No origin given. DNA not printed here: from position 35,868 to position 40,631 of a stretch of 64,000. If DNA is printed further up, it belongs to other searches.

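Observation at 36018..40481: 1487-aa HdrA-GltD-HdrA megafusion: an NAD(P)H-oxidising module spliced into a tandem heterodisulfide-reductase-A scaffold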

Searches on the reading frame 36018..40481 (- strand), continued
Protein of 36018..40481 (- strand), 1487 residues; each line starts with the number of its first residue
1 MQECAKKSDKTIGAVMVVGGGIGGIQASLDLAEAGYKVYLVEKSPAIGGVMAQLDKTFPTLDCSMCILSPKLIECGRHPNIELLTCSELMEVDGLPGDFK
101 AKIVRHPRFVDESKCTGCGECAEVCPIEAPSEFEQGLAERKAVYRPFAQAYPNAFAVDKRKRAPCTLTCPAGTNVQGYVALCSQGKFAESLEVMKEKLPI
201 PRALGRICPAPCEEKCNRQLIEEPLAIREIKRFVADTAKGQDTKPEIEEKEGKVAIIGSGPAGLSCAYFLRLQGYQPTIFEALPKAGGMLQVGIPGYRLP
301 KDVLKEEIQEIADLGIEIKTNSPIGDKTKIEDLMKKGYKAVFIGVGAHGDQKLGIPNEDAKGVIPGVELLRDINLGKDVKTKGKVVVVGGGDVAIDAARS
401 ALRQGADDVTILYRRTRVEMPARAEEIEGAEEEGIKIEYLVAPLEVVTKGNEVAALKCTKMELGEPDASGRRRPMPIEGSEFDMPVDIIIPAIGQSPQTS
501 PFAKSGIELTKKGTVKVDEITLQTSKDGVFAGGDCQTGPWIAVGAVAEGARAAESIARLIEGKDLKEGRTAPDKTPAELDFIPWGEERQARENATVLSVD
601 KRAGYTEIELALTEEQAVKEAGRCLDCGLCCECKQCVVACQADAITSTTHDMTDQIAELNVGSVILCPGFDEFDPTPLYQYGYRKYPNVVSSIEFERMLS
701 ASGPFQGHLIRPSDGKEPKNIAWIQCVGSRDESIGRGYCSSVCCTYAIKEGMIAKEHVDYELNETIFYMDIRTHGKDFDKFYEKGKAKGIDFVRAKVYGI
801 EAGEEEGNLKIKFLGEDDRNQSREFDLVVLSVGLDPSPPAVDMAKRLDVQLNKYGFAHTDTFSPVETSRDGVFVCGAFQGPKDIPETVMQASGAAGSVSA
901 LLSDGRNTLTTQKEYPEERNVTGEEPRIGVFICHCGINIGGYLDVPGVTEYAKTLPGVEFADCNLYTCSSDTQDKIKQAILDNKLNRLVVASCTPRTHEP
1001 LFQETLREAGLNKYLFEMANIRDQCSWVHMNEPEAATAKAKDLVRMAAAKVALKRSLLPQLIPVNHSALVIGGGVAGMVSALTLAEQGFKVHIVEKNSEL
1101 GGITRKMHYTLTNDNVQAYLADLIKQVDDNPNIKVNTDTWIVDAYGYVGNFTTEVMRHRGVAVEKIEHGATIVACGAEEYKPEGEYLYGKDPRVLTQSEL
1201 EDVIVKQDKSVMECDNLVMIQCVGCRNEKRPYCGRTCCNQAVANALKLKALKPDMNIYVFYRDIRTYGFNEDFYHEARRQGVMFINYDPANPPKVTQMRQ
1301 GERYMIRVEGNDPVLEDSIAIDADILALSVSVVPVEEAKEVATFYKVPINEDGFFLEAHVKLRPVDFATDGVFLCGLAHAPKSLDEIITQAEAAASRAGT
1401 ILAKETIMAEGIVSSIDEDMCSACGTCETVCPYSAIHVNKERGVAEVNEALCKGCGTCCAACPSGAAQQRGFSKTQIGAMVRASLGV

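Call 22: find_encoding_contigs(protein=window:36018-40481:-, flank=2000, max_places=3)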
Protein window:36018-40481:- (1487 aa): no gene with exactly this product is on record in the collection.

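Call 23: find_related_loci(query=window:36018-40481:-, collection=genome_contigs, flank=8000)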
Query window:36018-40481:- (1487 aa) in genome_contigs; peptide patterns used: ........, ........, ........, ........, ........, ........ (x = any residue, [..] = any of these).
402 stretches matched a pattern; 317 encode a relative of the query (tblastn E <= 1e-3); the best 80 are kept; 80 distinct loci.
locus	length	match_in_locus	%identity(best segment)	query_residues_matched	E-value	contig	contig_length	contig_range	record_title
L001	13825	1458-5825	68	29-1487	0e+0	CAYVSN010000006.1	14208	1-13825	MAG TPA_asm: uncultured Dehalococcoidales bacterium isolate SRP239594_co1_134 genome assembly, contig: NODE_1998_length_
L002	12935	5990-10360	66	25-1485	0e+0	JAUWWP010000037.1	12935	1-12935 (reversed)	MAG: Deltaproteobacteria bacterium isolate CSMAG_2661 CSMAG_2661_k127_2744884_length_12935_cov_16.7936, whole genome sho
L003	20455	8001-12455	74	1-1487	0e+0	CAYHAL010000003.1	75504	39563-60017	MAG TPA_asm: uncultured Dehalococcoidales bacterium isolate ERP119294_co3_379 genome assembly, contig: NODE_72_length_75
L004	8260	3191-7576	64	25-1485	0e+0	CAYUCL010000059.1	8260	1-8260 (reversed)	MAG TPA_asm: uncultured Dehalococcoidales bacterium isolate binchicken_co262_239 genome assembly, contig: NODE_9987_leng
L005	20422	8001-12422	53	7-1486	0e+0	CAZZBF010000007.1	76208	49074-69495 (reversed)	MAG TPA_asm: uncultured Syntrophales bacterium isolate binchicken_co405_343 genome assembly, contig: NODE_422_length_762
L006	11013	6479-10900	52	7-1486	0e+0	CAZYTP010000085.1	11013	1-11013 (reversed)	MAG TPA_asm: uncultured Syntrophales bacterium isolate SRP178699_co2_308 genome assembly, contig: NODE_5745_length_11013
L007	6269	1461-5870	53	7-1481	0e+0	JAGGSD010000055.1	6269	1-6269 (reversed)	MAG: Syntrophobacterales bacterium isolate AUK013 PB_MANV_013_c_000000001101, whole genome shotgun sequence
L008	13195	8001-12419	52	9-1485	0e+0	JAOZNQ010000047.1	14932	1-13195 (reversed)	MAG: bacterium isolate GMC4.concoct.256_sub GMC4_4781_length_14932_cov_7.388519, whole genome shotgun sequence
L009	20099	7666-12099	52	1-1483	0e+0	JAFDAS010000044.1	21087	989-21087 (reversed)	MAG: Deltaproteobacteria bacterium isolate AB_3033_Bin_88 AB_3033_Bin_88_scaffold_6090, whole genome shotgun sequence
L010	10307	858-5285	52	6-1483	0e+0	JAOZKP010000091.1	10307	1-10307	MAG: bacterium isolate GMC10.concoct.104_sub NODE_5925_length_10307_cov_16.985661, whole genome shotgun sequence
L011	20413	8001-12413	53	7-1483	0e+0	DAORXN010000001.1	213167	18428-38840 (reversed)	MAG TPA_asm: Syntrophales bacterium isolate AMR_MDS_1986 NODE_27_length_213167_cov_158.336945, whole genome shotgun sequ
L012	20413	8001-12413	52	7-1483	0e+0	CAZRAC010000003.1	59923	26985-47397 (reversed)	MAG TPA_asm: uncultured Syntrophaceae bacterium isolate binchicken_co265_60 genome assembly, contig: NODE_848_length_599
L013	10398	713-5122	52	7-1481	0e+0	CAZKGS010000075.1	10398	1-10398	MAG TPA_asm: uncultured Syntrophaceae bacterium isolate SRP178699_co3_249 genome assembly, contig: NODE_4284_length_1039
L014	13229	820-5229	52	7-1481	0e+0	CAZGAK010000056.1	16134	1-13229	MAG TPA_asm: uncultured Syntrophaceae bacterium isolate SRP178699_co1_632 genome assembly, contig: NODE_4596_length_1613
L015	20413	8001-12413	53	7-1483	0e+0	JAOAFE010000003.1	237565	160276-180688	MAG: Syntrophales bacterium isolate SKW28 NODE_3_length_237565_cov_9.255007, whole genome shotgun sequence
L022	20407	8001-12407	50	1-1481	0e+0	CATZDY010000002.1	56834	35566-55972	MAG TPA_asm: uncultured Peptococcaceae bacterium isolate ERR9762708_bin.56_MetaWRAP_v1.3_MAG genome assembly, contig: ER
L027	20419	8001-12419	50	6-1483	0e+0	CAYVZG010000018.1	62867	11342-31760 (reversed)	MAG TPA_asm: uncultured Desulfobacula sp. isolate binchicken_co141_614 genome assembly, contig: NODE_1911_length_62867_c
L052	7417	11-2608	73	14-1487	0e+0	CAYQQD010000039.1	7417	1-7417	MAG TPA_asm: uncultured Dehalococcoidales bacterium isolate binchicken_co10_181 genome assembly, contig: NODE_9218_lengt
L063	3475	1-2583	71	14-1487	0e+0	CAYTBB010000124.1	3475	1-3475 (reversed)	MAG TPA_asm: uncultured Dehalococcoidales bacterium isolate SRP068000_co3_435 genome assembly, contig: NODE_62782_length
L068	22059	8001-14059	71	9-1487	0e+0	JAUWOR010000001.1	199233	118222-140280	MAG: Dehalococcoidia bacterium isolate CSMAG_2455 CSMAG_2455_k141_17175_length_199233_cov_19.9934, whole genome shotgun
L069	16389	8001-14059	70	9-1487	0e+0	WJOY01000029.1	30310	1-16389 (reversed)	MAG: Dehalococcoidia bacterium isolate 1244-C3-H4-B3 C3H4_C53, whole genome shotgun sequence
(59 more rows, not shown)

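Call 37: search_protein_families(library=pfam, proteins=[L068:7989-8414:+, L068:8392-8853:+, L068:8846-10783:+, L068:10793-14062:+], max_evalue=0.00001)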
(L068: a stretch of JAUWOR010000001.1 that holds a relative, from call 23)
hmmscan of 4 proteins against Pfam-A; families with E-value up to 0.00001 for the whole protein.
L068:7989-8414:+ (141 aa): 7 families
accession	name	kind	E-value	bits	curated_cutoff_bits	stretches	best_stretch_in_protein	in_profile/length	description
PF12831.13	FAD_oxidored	-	2.8e-09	37.2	27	1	12-48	3-39/416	FAD dependent oxidoreductase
PF13450.12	NAD_binding_8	-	1.5e-07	32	21.9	1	13-59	1-47/68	NAD(P)-binding Rossmann-like domain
PF00037.32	Fer4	-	7.2e-07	29.2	21.1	1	106-123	3-20/24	4Fe-4S binding domain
PF12797.12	Fer4_2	-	1.6e-06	28.1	24.5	1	105-123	4-22/22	4Fe-4S binding domain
PF07992.20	Pyr_redox_2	-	1.7e-06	28.2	26.1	1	12-97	4-87/291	Pyridine nucleotide-disulphide oxidoreductase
PF00890.30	FAD_binding_2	-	2.5e-06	27.4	20.4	1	11-45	2-36/414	FAD binding domain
PF13237.11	Fer4_10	-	8.8e-06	26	25.5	1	105-126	3-24/53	4Fe-4S dicluster domain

L068:8392-8853:+ (153 aa): 1 family
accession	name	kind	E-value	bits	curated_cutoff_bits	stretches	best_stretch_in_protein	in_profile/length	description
PF01257.25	2Fe-2S_thioredx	-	2e-51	174.1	24.8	1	9-152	1-144/145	Thioredoxin-like [2Fe-2S] ferredoxin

L068:8846-10783:+ (645 aa): 10 families
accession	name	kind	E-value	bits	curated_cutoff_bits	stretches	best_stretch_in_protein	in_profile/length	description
PF01512.22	Complex1_51K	-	3.3e-42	144.4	31.2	1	184-355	1-149/150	Nuo51 FMN-binding domain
PF10589.14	NADH_4Fe-4S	-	2.9e-34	117.2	23.5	1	466-550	1-85/85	NADH-ubiquinone oxidoreductase-F iron-sulfur binding region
PF00037.32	Fer4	-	1.7e-09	37.6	21.1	0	598-615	2-19/24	4Fe-4S binding domain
PF13237.11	Fer4_10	-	1.6e-07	31.6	25.5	1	567-615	2-53/53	4Fe-4S dicluster domain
PF13187.11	Fer4_9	-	5e-07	30.1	27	1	573-616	1-49/52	4Fe-4S dicluster domain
PF10531.15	SLBB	-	5.7e-07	29.7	27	1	379-427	2-53/55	SLBB domain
PF12837.12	Fer4_6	-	6.3e-07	29.5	25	0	598-616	3-21/24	4Fe-4S binding domain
PF12838.12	Fer4_7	-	4.4e-06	27.5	27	1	573-615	1-49/52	4Fe-4S dicluster domain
PF01257.25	2Fe-2S_thioredx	-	5.3e-06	26.8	24.8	1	26-106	61-143/145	Thioredoxin-like [2Fe-2S] ferredoxin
PF12797.12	Fer4_2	-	8.3e-06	25.9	24.5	0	597-615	3-21/22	4Fe-4S binding domain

L068:10793-14062:+ (1089 aa): 13 families
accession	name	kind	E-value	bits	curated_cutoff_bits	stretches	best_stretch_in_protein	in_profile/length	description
PF12838.12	Fer4_7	-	5.8e-20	71.9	27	2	129-184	2-52/52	4Fe-4S dicluster domain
PF13510.11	Fer2_4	-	2.1e-19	69.8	22.8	1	4-82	2-81/82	2Fe-2S iron-sulfur cluster binding domain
PF00037.32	Fer4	-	6.1e-19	67.4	21.1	1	165-186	3-24/24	4Fe-4S binding domain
PF07992.20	Pyr_redox_2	-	6.6e-18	65.6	26.1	2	371-496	177-289/291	Pyridine nucleotide-disulphide oxidoreductase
PF12837.12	Fer4_6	-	1.2e-15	57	25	0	1018-1038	4-24/24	4Fe-4S binding domain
PF13484.11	Fer4_16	-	1.2e-12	48.8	30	0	170-188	2-20/66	4Fe-4S double cluster binding domain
PF13187.11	Fer4_9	-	1.7e-12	47.6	27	1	1023-1068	2-51/52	4Fe-4S dicluster domain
PF14697.11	Fer4_21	-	6e-11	42.7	35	1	126-187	5-59/59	4Fe-4S dicluster domain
PF13237.11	Fer4_10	-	7.7e-09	35.8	25.5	0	122-181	2-53/53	4Fe-4S dicluster domain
PF12797.12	Fer4_2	-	8.6e-09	35.2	24.5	0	163-182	3-22/22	4Fe-4S binding domain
PF13450.12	NAD_binding_8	-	1e-06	29.4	21.9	1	673-712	1-40/68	NAD(P)-binding Rossmann-like domain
PF13534.11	Fer4_17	-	3.3e-06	28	22.2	0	166-183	42-59/61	4Fe-4S dicluster domain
PF25160.1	LdpA_Fe-S-bd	-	8.8e-06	25.8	27.6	0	1047-1071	21-45/49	LdpA Fe-S cluster-binding domain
